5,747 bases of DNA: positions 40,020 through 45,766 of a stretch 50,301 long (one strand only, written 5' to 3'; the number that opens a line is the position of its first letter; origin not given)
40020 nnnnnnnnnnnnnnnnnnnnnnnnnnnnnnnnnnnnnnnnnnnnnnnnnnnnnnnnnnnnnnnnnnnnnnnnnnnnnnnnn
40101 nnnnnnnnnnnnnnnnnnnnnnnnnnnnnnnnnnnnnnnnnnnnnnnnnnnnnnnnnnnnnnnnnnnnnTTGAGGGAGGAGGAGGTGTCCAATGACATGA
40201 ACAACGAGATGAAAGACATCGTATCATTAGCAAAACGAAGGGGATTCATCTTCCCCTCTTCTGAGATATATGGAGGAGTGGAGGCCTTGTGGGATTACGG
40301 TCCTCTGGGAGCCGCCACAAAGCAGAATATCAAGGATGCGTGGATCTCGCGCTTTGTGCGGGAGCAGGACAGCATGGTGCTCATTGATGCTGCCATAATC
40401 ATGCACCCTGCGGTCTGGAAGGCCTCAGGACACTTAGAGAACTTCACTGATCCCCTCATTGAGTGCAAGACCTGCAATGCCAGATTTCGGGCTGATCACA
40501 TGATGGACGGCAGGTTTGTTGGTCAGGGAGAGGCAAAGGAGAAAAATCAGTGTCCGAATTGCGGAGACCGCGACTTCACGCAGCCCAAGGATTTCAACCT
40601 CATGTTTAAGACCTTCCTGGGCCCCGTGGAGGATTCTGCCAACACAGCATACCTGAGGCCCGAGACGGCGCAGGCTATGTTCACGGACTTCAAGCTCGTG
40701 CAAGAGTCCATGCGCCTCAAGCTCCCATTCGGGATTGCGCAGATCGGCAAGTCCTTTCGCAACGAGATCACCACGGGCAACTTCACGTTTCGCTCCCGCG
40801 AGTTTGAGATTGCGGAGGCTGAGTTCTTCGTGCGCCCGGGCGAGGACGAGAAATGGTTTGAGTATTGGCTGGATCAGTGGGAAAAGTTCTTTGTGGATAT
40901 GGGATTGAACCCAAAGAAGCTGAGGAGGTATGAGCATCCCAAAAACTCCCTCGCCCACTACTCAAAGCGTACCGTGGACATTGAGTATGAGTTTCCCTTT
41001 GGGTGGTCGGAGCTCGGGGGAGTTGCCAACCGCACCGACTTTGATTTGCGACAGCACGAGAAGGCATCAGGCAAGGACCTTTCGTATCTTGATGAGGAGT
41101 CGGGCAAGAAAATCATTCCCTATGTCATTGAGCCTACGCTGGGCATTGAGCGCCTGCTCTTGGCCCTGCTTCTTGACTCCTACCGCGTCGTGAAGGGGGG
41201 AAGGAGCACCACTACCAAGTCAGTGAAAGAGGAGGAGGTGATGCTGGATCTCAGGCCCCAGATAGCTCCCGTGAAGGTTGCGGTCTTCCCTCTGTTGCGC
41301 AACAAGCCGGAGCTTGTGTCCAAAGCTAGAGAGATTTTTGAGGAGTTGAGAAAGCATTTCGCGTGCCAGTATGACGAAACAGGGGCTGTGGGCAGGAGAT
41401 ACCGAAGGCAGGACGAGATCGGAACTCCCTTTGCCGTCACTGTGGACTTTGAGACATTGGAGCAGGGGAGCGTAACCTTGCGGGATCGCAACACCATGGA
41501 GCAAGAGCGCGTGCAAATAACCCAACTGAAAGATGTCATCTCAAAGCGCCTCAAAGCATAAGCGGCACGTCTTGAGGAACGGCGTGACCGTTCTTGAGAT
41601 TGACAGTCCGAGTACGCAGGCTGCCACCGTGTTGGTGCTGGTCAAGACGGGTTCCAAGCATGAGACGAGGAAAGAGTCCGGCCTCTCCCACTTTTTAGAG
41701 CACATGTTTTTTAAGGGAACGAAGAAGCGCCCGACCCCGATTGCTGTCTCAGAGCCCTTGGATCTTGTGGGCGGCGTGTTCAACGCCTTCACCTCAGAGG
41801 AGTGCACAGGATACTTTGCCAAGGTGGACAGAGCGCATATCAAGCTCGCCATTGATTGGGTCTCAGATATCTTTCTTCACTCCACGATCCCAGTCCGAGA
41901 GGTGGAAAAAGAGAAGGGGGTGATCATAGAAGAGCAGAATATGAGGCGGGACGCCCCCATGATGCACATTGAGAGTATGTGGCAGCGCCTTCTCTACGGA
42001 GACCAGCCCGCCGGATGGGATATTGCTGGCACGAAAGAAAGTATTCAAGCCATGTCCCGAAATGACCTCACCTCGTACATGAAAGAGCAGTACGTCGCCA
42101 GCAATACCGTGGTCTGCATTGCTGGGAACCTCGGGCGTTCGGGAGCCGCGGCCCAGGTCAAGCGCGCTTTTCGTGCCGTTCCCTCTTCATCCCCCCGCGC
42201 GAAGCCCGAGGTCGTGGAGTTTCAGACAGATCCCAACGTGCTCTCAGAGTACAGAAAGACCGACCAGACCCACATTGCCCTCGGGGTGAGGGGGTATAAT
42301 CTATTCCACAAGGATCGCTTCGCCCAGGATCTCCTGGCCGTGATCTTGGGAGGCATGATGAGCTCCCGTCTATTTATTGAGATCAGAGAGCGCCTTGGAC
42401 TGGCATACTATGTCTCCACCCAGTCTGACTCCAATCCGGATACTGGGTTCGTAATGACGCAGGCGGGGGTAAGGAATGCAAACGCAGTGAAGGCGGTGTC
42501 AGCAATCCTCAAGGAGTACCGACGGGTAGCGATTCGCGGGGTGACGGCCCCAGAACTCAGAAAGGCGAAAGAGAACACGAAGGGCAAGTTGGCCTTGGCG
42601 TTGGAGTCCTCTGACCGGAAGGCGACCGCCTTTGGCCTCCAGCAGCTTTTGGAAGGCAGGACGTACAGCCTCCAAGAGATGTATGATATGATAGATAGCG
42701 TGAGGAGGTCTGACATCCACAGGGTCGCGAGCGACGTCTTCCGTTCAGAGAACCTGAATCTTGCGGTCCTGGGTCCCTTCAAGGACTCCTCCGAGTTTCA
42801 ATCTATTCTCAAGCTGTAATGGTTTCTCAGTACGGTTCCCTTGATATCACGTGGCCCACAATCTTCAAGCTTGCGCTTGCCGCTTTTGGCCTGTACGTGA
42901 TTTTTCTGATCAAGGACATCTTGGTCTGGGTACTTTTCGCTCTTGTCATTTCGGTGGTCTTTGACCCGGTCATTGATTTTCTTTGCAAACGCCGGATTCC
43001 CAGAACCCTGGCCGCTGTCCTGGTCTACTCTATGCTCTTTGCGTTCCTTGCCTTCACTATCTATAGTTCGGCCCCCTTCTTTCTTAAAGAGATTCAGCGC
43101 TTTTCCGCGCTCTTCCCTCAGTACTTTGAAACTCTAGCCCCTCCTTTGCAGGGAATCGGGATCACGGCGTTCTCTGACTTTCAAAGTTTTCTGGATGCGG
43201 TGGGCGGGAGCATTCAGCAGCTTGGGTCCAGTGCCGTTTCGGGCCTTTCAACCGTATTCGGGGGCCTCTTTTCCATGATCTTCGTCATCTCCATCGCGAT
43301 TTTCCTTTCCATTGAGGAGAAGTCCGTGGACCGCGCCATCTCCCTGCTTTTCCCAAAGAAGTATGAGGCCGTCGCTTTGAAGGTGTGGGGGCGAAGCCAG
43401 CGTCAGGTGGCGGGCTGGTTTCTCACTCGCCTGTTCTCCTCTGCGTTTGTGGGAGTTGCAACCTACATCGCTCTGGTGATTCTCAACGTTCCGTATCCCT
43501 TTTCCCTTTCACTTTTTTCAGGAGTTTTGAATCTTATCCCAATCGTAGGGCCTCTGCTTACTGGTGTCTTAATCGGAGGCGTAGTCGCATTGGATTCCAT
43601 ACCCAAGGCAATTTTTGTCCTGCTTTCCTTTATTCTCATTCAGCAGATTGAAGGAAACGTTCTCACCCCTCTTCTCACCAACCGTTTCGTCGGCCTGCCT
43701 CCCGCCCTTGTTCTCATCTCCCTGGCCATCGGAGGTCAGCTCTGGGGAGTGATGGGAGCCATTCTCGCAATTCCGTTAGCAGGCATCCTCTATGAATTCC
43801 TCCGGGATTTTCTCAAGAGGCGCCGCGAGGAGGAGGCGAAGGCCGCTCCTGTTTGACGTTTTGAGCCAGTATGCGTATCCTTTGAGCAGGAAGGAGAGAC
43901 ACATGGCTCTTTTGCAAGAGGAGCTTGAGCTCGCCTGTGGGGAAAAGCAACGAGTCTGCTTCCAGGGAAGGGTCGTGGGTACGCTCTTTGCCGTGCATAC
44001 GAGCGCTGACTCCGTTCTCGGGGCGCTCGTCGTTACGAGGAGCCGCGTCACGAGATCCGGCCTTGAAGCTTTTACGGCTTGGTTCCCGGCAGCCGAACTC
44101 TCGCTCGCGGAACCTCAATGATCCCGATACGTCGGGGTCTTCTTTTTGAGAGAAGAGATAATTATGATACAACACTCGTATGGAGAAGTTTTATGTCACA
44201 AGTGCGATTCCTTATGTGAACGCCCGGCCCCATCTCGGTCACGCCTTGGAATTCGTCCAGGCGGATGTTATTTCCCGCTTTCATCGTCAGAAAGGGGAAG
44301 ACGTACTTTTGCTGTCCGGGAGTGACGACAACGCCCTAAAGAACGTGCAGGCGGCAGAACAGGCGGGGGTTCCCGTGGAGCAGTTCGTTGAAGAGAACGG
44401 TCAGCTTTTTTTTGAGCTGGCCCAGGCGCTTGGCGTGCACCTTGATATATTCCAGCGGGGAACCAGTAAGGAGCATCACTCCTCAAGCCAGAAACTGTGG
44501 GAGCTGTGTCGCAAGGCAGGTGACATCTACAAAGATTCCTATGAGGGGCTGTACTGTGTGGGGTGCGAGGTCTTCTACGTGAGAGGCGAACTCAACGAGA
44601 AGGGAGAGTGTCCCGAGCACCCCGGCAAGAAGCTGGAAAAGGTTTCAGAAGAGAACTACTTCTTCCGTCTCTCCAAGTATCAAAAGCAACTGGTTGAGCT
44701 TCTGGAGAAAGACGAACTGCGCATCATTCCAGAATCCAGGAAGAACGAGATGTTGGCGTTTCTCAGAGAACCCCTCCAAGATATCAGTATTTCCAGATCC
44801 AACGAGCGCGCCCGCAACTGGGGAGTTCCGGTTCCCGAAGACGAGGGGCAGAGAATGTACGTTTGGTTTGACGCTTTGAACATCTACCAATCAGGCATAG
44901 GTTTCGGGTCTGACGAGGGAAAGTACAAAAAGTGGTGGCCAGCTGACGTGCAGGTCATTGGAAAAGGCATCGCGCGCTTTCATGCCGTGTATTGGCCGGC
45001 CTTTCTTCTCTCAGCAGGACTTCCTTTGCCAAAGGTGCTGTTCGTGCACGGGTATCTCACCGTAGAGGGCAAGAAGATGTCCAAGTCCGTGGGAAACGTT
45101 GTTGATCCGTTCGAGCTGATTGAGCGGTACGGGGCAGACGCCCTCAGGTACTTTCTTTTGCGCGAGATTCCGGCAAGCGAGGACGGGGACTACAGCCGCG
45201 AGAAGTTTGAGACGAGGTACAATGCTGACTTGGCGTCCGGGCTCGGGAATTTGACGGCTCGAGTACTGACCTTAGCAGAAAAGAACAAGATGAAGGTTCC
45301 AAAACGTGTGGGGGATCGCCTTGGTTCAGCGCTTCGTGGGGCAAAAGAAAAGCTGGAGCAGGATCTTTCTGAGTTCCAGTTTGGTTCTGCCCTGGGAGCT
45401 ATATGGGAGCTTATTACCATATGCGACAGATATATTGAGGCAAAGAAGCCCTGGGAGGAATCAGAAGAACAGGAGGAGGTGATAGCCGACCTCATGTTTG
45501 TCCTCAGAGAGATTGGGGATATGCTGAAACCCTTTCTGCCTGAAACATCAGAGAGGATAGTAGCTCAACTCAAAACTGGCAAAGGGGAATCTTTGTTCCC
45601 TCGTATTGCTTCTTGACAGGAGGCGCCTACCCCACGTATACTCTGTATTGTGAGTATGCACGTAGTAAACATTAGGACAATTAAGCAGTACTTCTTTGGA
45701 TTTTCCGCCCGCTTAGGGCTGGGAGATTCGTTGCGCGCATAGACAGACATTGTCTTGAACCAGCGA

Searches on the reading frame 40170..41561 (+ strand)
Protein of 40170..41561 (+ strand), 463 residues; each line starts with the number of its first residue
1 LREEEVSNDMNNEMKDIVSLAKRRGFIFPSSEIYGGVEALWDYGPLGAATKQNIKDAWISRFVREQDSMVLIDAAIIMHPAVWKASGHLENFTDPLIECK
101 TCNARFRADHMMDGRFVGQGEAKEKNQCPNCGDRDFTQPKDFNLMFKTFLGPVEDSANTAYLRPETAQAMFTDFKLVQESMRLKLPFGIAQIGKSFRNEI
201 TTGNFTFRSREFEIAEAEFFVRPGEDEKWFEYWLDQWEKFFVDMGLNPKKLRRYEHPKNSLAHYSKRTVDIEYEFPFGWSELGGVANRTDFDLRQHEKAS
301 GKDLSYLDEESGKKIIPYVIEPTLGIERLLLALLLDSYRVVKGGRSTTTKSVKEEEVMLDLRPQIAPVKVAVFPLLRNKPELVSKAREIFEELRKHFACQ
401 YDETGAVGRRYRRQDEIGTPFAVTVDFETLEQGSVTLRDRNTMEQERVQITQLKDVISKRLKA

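Call 34: search_protein_families(library=pfam, proteins=[window:40170-41561:+], max_evalue=0.001)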
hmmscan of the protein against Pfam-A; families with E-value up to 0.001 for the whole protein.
window:40170-41561:+ (463 aa): 2 families
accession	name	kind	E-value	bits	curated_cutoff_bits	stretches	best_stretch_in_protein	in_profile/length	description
PF03129.25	HGTP_anticodon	-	1.3e-21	77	21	1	369-459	1-93/94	Anticodon binding domain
PF00587.30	tRNA-synt_2b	-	7.3e-13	49.4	29.3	1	157-334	8-176/179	tRNA synthetase class II core domain (G, H, P, S and T)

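Call 71: search_protein_families(library=ncbifam, proteins=[window:40170-41561:+], max_evalue=1e-10)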
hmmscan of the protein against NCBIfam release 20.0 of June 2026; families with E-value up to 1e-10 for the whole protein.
window:40170-41561:+ (463 aa): 5 families
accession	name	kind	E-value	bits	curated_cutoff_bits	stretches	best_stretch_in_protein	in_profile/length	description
NF003211.1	PRK04173.1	equivalog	1.9e-187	623.6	312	1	14-457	1-454/454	glycine--tRNA ligase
TIGR00389.1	glyS_dimeric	equivalog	1.6e-154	515.6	243.3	3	13-236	2-234/565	glycine--tRNA ligase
NF011484.0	PRK14894.1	equivalog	5.5e-139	463.8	1050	2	14-339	6-334/539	glycine--tRNA ligase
NF008979.1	PRK12325.1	exception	1.1e-12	47.6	550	0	364-455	341-434/437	proline--tRNA ligase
NF006625.0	PRK09194.1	equivalog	6.5e-11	41.8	558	0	363-457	463-558/559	proline--tRNA ligase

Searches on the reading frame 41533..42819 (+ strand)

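Call 34: search_protein_families(library=pfam, proteins=[window:41533-42819:+], max_evalue=0.001)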
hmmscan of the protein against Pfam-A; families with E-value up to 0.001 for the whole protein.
window:41533-42819:+ (428 aa): 2 families
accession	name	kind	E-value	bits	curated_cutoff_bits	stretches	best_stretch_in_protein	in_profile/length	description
PF05193.26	Peptidase_M16_C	-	3.4e-33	115.5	23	1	174-348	2-180/181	Peptidase M16 inactive domain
PF00675.25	Peptidase_M16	-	1.6e-31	109.7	22.3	1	20-167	2-148/149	Insulinase (Peptidase family M16)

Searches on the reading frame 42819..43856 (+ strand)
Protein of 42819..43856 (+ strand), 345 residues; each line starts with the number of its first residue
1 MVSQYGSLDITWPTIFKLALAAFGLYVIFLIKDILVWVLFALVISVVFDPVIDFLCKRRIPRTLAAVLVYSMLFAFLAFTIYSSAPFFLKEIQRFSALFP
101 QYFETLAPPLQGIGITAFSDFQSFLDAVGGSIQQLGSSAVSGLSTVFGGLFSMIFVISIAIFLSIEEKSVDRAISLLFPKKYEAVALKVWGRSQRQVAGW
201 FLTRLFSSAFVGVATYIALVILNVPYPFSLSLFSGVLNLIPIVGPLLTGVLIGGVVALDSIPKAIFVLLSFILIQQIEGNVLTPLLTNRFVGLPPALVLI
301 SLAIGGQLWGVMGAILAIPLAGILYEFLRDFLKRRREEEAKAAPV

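Call 34: search_protein_families(library=pfam, proteins=[window:42819-43856:+], max_evalue=0.001)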
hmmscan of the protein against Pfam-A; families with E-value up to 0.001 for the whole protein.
window:42819-43856:+ (345 aa): 1 family
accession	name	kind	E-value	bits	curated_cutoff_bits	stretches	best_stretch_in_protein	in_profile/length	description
PF01594.21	AI-2E_transport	-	9.8e-59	199.6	34.3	1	17-330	4-325/327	AI-2E family transporter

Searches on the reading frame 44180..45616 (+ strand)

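Call 34: search_protein_families(library=pfam, proteins=[window:44180-45616:+], max_evalue=0.001)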
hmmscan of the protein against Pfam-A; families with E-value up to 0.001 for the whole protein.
window:44180-45616:+ (478 aa): 5 families
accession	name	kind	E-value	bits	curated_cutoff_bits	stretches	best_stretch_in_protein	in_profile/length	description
PF09334.17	tRNA-synt_1g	-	5.5e-99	332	20.1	1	4-363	1-391/391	tRNA synthetases class I (M)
PF00133.28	tRNA-synt_1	-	3.8e-29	102.1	22.7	2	226-330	299-405/414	tRNA synthetases class I (I, L, M and V)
PF01406.26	tRNA-synt_1e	-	3.9e-13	49.9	27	2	287-329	241-283/301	tRNA synthetases class I (C) catalytic domain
PF08264.19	Anticodon_1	-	5.4e-09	36.5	25.1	1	385-472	8-99/148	Anticodon-binding domain of tRNA ligase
PF01921.24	tRNA-synt_1f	-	2.9e-05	23.6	27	0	294-333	276-316/360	tRNA synthetases class I (K)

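Call 71: search_protein_families(library=ncbifam, proteins=[window:44180-45616:+], max_evalue=1e-10)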
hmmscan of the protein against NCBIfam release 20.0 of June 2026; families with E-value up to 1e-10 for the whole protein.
window:44180-45616:+ (478 aa): 18 families
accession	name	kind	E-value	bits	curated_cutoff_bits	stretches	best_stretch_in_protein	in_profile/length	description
NF008900.0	PRK12267.1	equivalog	4.7e-151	504.4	598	1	2-466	4-478/648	methionine--tRNA ligase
TIGR00398.1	metG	equivalog_domain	7.8e-132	440.7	336.35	1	4-466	1-503/530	methionine--tRNA ligase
NF001100.0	PRK00133.1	equivalog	1.3e-91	308.2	587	2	153-466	183-504/676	methionine--tRNA ligase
NF008860.0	PRK11893.2-2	equivalog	9.8e-76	255.9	761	3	248-461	321-544/583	methionine--tRNA ligase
TIGR00422.1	valS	equivalog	1.5e-42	145.6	612.1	1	229-469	454-703/863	valine--tRNA ligase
NF009687.0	PRK13208.1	equivalog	5.5e-39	134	738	1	228-465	461-706/801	valine--tRNA ligase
NF004349.1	PRK05729.1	equivalog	1e-38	133.2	704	1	229-467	444-686/860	valine--tRNA ligase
NF008957.0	PRK12300.1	subfamily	1.6e-29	102.5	677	2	282-465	609-780/946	leucine--tRNA ligase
TIGR00392.1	ileS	equivalog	4.2e-27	94.7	621.4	1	226-470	536-796/861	isoleucine--tRNA ligase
NF008859.0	PRK11893.2-1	equivalog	1.8e-26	93.1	553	2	1-133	1-135/498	methionine--tRNA ligase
TIGR00396.1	leuS_bact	equivalog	1.8e-26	92.5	548.4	1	2-177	29-206/843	leucine--tRNA ligase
NF000540.1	alt_ValS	exception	1.4e-23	82.8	900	1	241-462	514-741/827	valine--tRNA ligase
TIGR00395.1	leuS_arch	equivalog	1.8e-23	82.5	648.5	1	249-464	568-776/938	leucine--tRNA ligase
NF011492.0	PRK14900.1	equivalog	1.5e-22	79.4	1783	1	228-469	459-712/1044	valine--tRNA ligase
NF008863.0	PRK11893.2-5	equivalog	2.5e-13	49.4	551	0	3-105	6-109/531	methionine--tRNA ligase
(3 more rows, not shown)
